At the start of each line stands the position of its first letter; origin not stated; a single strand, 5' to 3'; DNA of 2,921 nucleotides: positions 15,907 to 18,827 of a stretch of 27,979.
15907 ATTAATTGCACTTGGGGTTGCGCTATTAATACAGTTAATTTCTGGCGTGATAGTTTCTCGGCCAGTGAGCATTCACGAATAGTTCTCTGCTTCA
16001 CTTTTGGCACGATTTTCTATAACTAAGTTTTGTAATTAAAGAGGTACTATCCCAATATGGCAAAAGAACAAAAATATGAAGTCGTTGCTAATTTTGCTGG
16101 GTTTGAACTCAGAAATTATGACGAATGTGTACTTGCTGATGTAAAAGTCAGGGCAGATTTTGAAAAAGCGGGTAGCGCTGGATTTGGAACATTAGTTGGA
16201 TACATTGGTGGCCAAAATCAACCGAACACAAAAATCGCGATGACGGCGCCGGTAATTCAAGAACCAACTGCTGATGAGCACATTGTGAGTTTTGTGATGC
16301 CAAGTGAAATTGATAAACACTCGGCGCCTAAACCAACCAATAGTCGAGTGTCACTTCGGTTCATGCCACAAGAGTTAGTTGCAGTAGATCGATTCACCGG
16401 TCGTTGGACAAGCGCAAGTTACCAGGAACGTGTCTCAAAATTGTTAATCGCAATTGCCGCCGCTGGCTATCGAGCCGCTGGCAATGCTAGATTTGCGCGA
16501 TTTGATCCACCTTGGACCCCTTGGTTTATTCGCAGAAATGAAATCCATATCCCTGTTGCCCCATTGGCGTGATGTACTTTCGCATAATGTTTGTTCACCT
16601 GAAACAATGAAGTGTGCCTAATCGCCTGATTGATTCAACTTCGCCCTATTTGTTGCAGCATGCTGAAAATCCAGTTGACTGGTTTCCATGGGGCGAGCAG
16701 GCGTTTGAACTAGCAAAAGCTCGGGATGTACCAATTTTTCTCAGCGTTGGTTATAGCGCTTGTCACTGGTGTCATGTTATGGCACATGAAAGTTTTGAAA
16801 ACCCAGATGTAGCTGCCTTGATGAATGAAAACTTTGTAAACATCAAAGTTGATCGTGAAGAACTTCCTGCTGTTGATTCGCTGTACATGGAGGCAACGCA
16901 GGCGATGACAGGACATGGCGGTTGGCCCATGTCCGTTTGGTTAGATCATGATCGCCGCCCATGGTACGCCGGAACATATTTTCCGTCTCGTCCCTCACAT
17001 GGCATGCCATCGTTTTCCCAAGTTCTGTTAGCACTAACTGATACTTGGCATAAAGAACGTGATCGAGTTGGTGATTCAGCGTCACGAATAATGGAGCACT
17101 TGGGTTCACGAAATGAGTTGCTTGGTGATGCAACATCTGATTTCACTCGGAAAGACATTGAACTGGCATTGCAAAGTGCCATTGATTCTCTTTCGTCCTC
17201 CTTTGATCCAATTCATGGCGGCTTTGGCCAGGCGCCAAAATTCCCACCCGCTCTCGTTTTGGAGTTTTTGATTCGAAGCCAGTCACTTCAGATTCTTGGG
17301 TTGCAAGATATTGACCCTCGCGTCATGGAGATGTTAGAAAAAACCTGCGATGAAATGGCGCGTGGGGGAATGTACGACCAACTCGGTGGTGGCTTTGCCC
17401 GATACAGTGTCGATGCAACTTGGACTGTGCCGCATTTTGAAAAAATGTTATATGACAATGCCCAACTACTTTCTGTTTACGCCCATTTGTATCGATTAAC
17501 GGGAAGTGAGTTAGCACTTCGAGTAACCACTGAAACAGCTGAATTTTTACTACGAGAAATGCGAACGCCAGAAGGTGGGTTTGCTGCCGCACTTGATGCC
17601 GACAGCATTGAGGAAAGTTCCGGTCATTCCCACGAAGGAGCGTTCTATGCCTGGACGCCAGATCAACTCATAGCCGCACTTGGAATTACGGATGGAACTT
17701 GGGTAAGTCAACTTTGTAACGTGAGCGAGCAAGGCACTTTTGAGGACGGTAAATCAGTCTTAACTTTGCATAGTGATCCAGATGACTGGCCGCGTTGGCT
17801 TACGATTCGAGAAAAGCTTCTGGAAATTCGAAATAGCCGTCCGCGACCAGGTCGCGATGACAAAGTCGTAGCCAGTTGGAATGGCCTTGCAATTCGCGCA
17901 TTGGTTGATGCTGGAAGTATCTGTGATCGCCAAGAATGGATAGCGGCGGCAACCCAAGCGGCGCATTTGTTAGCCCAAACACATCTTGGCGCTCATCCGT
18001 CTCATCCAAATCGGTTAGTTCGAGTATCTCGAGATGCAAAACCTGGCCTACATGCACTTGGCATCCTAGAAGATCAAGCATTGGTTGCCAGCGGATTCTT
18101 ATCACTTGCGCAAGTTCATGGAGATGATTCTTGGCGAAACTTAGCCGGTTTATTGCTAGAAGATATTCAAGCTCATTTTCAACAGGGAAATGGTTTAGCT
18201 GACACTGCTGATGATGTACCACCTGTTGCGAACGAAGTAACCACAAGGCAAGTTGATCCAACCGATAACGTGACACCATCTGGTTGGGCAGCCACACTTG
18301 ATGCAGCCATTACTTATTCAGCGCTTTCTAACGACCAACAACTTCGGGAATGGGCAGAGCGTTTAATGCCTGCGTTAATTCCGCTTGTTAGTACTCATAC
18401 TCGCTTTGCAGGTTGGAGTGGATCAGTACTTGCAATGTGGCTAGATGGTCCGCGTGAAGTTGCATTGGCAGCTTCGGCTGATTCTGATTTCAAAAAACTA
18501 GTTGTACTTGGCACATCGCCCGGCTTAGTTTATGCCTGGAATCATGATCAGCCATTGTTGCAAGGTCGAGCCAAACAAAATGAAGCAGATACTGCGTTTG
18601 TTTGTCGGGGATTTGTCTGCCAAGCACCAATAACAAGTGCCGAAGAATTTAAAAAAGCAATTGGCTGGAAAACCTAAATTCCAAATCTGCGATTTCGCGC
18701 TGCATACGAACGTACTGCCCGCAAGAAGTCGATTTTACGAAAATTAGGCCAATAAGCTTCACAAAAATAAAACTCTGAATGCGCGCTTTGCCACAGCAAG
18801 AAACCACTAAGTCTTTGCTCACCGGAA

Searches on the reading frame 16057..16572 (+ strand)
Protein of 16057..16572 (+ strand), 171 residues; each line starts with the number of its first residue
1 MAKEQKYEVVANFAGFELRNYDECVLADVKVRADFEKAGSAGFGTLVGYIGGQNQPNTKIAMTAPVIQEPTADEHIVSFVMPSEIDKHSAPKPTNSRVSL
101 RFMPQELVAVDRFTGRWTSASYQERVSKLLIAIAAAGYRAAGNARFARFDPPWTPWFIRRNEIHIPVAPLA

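Call 4: search_protein_families(library=pfam, proteins=[window:16057-16572:+])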
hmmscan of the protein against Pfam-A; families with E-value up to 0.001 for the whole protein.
window:16057-16572:+ (171 aa): 1 family
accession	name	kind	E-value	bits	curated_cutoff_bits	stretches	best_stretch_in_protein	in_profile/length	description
PF04832.17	SOUL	-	1.6e-41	142.7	27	1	4-165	3-172/173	SOUL heme-binding protein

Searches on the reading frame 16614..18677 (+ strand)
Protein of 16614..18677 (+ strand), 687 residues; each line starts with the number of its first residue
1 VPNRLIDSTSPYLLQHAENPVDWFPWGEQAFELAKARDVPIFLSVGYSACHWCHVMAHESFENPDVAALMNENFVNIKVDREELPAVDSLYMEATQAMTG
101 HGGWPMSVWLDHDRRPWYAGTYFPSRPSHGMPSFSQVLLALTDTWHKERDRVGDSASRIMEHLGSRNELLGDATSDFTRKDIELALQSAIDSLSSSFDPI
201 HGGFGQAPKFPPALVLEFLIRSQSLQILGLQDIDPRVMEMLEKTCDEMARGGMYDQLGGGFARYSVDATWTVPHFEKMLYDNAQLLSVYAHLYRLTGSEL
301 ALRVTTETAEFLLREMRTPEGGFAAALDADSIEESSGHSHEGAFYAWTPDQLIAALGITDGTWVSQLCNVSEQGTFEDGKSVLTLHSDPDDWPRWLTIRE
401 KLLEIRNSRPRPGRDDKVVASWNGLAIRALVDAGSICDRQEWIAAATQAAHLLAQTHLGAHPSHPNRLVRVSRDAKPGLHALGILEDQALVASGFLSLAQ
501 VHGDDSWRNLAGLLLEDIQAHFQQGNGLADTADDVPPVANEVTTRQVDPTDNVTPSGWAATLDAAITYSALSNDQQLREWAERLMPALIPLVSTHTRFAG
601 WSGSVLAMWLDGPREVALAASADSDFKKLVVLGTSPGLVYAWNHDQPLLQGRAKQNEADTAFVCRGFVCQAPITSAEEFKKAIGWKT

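Call 4: search_protein_families(library=pfam, proteins=[window:16614-18677:+])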
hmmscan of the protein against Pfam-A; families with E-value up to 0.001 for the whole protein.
window:16614-18677:+ (687 aa): 2 families
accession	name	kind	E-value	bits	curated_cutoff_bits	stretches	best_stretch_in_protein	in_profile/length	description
PF03190.21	Thioredox_DsbH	-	8.2e-74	247.4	27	1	3-163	2-162/163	Protein of unknown function, DUF255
PF13899.12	Thioredoxin_7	-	2.8e-07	31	27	1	22-83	1-62/83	Thioredoxin-like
